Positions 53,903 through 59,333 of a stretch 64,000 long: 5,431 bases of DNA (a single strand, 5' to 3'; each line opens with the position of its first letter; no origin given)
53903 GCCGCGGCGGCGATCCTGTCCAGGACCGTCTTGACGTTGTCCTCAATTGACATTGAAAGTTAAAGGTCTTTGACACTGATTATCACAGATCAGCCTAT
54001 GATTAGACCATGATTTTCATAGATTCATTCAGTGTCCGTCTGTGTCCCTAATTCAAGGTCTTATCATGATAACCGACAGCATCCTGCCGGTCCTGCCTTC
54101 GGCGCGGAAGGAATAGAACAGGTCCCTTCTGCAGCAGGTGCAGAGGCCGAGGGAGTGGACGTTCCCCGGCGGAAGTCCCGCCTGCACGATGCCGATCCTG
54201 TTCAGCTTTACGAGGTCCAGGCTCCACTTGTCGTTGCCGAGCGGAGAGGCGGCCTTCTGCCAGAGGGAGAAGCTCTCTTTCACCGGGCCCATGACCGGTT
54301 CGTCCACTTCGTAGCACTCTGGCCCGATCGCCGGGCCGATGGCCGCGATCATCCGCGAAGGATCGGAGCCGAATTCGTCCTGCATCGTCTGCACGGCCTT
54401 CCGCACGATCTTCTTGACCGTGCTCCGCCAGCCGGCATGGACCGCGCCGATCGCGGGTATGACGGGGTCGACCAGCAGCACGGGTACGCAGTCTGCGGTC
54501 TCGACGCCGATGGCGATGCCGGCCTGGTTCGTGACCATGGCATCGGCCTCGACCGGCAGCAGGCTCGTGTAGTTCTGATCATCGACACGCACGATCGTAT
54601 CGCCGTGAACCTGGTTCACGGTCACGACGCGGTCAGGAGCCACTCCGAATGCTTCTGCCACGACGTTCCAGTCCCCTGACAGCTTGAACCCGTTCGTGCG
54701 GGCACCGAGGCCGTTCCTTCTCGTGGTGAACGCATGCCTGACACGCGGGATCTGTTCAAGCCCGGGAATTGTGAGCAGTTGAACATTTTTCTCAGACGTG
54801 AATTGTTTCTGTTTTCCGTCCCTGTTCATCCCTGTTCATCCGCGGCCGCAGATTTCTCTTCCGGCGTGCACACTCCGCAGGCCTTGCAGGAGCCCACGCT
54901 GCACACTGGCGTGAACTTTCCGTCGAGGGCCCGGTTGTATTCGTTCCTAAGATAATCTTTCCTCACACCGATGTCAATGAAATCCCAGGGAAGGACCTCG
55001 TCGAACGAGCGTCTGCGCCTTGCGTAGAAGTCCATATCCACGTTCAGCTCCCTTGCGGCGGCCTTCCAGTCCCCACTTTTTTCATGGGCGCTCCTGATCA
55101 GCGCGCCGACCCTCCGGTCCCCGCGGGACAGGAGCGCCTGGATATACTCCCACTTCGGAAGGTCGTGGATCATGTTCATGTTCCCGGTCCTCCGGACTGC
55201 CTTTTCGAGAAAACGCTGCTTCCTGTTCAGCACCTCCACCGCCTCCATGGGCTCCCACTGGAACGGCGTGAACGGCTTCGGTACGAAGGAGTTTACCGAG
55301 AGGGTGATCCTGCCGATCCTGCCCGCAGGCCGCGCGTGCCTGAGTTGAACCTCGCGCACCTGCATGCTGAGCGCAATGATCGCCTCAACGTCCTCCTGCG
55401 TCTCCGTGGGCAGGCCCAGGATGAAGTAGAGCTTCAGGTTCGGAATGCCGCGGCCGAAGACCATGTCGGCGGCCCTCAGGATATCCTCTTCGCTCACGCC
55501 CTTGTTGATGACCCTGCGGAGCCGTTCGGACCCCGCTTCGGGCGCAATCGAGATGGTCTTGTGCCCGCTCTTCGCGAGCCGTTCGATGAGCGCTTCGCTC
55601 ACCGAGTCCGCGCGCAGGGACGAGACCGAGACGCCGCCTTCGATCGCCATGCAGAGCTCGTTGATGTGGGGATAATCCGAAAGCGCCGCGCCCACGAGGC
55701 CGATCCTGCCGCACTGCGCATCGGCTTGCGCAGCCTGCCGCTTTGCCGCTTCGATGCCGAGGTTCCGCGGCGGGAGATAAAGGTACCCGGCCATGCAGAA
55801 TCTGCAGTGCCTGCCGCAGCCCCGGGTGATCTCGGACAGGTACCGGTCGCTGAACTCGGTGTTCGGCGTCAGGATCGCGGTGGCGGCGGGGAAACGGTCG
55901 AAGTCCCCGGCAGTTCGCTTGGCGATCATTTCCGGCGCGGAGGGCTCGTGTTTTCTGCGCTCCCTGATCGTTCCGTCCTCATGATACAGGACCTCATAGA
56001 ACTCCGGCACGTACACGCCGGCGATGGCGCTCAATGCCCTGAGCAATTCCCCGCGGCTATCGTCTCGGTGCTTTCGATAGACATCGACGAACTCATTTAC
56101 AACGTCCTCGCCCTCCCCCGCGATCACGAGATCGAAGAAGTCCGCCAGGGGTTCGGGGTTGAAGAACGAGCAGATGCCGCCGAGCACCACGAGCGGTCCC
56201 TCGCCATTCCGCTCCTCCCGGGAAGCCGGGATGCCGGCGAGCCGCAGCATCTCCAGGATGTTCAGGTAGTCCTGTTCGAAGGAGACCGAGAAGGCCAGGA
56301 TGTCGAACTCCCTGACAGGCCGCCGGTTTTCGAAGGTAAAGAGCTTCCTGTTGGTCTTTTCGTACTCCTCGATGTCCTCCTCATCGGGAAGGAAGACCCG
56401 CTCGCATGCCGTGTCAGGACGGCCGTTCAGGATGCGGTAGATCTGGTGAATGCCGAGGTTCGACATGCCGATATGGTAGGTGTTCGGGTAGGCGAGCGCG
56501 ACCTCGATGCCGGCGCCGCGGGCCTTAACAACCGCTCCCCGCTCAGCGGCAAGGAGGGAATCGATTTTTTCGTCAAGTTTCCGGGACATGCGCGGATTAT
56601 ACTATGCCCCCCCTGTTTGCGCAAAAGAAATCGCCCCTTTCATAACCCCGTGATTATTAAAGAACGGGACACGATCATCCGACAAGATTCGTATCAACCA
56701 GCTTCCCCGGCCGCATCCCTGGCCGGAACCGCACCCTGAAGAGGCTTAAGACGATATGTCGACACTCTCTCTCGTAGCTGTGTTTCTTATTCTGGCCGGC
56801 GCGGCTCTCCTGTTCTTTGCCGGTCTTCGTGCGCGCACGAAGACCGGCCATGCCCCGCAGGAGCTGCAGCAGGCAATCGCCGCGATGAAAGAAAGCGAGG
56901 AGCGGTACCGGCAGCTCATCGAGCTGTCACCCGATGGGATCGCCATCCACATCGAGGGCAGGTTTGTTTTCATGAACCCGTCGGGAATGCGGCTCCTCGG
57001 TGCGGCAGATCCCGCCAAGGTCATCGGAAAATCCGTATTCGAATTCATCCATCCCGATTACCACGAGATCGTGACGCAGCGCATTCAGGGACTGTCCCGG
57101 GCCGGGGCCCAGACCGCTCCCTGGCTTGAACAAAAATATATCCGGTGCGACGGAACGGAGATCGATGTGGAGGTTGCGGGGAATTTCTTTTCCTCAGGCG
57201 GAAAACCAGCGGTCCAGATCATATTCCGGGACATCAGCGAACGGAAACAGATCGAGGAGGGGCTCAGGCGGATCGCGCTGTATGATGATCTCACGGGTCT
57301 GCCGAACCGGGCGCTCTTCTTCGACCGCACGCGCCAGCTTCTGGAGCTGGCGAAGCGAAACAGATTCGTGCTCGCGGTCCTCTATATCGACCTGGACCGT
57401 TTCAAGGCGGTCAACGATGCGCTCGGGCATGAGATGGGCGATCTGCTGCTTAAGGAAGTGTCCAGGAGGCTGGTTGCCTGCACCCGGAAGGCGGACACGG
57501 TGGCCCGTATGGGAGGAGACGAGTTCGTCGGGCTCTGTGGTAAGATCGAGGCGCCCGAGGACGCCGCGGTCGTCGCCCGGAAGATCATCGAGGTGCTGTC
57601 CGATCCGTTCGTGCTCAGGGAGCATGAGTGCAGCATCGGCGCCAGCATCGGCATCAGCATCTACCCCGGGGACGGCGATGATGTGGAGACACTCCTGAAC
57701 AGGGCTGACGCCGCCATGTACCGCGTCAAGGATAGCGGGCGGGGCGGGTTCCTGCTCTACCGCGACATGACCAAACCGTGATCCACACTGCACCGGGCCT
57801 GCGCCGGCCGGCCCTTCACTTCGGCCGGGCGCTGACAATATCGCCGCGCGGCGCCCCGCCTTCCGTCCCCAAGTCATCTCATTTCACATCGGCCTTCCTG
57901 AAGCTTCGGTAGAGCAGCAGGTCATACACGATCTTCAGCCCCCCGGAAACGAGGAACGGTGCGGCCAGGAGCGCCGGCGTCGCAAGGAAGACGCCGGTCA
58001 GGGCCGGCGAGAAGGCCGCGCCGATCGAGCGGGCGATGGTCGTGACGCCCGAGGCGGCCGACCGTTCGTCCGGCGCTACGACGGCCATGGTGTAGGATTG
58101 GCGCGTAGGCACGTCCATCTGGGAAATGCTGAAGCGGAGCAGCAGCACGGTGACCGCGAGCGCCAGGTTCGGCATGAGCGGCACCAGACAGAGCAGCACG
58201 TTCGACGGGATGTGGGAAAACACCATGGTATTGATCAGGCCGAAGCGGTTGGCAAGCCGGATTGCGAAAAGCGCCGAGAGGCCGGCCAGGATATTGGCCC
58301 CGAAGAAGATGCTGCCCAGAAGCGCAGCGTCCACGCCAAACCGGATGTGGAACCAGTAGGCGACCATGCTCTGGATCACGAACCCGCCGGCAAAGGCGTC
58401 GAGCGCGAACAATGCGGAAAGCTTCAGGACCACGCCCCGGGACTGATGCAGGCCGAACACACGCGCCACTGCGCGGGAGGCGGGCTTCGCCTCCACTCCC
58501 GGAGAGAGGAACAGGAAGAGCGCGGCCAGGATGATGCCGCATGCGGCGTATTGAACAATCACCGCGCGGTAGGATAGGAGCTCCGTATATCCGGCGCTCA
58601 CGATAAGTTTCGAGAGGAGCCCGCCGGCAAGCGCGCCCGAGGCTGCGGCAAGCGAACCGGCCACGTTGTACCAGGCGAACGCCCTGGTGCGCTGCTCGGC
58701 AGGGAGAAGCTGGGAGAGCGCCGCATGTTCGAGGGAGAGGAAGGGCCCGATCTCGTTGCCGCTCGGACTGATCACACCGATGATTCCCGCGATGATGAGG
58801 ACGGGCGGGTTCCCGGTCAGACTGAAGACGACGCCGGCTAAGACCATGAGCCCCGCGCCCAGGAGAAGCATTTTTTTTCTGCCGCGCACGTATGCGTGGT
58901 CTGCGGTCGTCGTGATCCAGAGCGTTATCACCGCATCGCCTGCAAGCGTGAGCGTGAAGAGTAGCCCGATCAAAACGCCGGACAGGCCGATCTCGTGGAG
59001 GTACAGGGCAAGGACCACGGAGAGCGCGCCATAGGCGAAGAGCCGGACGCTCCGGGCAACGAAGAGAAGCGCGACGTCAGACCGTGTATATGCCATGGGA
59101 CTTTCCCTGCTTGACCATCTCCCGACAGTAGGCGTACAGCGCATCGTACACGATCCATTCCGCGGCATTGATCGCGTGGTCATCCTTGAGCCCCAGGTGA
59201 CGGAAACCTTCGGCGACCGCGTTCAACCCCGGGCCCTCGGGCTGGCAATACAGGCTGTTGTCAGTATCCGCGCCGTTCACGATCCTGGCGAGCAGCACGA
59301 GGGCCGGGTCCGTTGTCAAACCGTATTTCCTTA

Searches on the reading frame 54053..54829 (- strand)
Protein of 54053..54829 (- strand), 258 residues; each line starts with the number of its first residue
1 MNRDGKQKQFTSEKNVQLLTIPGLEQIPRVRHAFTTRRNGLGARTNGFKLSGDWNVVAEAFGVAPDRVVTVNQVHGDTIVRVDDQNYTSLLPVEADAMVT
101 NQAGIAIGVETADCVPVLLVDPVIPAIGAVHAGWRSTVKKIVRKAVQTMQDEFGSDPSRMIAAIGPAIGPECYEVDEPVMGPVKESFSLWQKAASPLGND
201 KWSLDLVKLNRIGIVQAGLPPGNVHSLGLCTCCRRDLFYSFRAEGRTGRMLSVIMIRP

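Call 36: search_protein_families(library=pfam, proteins=[window:54053-54829:-], max_evalue=0.0001)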
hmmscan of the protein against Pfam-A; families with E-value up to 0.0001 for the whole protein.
window:54053-54829:- (258 aa): 1 family
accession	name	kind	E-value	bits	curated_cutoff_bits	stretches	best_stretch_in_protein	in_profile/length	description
PF02578.20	Cu-oxidase_4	-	1.7e-65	221.2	22.9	1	55-255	33-238/238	Multi-copper polyphenol oxidoreductase laccase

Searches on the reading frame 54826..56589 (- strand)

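Call 36: search_protein_families(library=pfam, proteins=[window:54826-56589:-], max_evalue=0.0001)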
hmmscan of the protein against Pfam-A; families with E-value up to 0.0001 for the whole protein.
window:54826-56589:- (587 aa): 3 families
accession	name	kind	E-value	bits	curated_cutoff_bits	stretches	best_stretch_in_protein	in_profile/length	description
PF19864.5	Radical_SAM_N2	-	2.1e-53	180.3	29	1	46-195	1-151/151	Radical SAM proteins, N-terminal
PF04055.27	Radical_SAM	-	2.7e-23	83.4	29.5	1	253-406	2-164/166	Radical SAM superfamily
PF02310.24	B12-binding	-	0.0001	22.6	32.1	0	93-167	50-120/121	B12 binding domain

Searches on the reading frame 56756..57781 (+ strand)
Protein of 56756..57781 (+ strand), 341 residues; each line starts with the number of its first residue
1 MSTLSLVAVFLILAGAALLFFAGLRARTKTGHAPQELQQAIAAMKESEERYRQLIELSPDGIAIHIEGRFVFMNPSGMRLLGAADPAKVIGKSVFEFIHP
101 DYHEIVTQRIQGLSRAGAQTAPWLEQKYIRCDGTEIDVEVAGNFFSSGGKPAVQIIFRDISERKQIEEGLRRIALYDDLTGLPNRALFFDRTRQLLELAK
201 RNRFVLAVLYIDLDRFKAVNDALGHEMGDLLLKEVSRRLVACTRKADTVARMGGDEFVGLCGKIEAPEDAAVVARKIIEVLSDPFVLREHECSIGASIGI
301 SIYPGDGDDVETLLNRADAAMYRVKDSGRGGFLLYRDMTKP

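Call 36: search_protein_families(library=pfam, proteins=[window:56756-57781:+], max_evalue=0.0001)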
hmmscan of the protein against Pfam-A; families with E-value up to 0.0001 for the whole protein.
window:56756-57781:+ (341 aa): 5 families
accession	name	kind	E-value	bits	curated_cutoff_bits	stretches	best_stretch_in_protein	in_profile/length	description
PF00990.26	GGDEF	-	6e-46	156.6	23.8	1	174-329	1-159/161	Diguanylate cyclase, GGDEF domain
PF00989.32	PAS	-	1.1e-10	41.9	22.6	1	49-160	1-113/113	PAS fold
PF13426.13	PAS_9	-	1.4e-10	41.8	27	1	59-162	1-103/103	PAS domain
PF13188.13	PAS_8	-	1.1e-09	38.3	21.8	1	49-104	1-56/65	PAS domain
PF08448.16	PAS_4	-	2.6e-07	31.3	23.1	1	57-165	3-110/110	PAS fold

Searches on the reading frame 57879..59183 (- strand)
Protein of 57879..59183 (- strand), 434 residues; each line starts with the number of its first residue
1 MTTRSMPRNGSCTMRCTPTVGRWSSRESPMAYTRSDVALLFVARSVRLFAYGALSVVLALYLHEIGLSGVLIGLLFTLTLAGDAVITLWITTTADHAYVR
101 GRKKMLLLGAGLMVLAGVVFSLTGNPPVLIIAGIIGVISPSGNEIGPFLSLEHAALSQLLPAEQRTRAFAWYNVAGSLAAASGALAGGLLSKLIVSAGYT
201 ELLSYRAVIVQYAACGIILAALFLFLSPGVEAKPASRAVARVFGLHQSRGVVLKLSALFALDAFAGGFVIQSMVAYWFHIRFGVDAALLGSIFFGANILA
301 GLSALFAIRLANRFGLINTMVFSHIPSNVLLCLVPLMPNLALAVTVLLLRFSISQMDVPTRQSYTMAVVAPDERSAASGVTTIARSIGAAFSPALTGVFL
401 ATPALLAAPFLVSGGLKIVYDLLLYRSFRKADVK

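Call 36: search_protein_families(library=pfam, proteins=[window:57879-59183:-], max_evalue=0.0001)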
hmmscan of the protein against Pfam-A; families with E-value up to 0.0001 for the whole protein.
window:57879-59183:- (434 aa): 1 family
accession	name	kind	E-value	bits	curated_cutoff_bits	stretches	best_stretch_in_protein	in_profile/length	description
PF07690.21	MFS_1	-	2.5e-24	86.3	33.4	1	40-393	1-347/347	Major Facilitator Superfamily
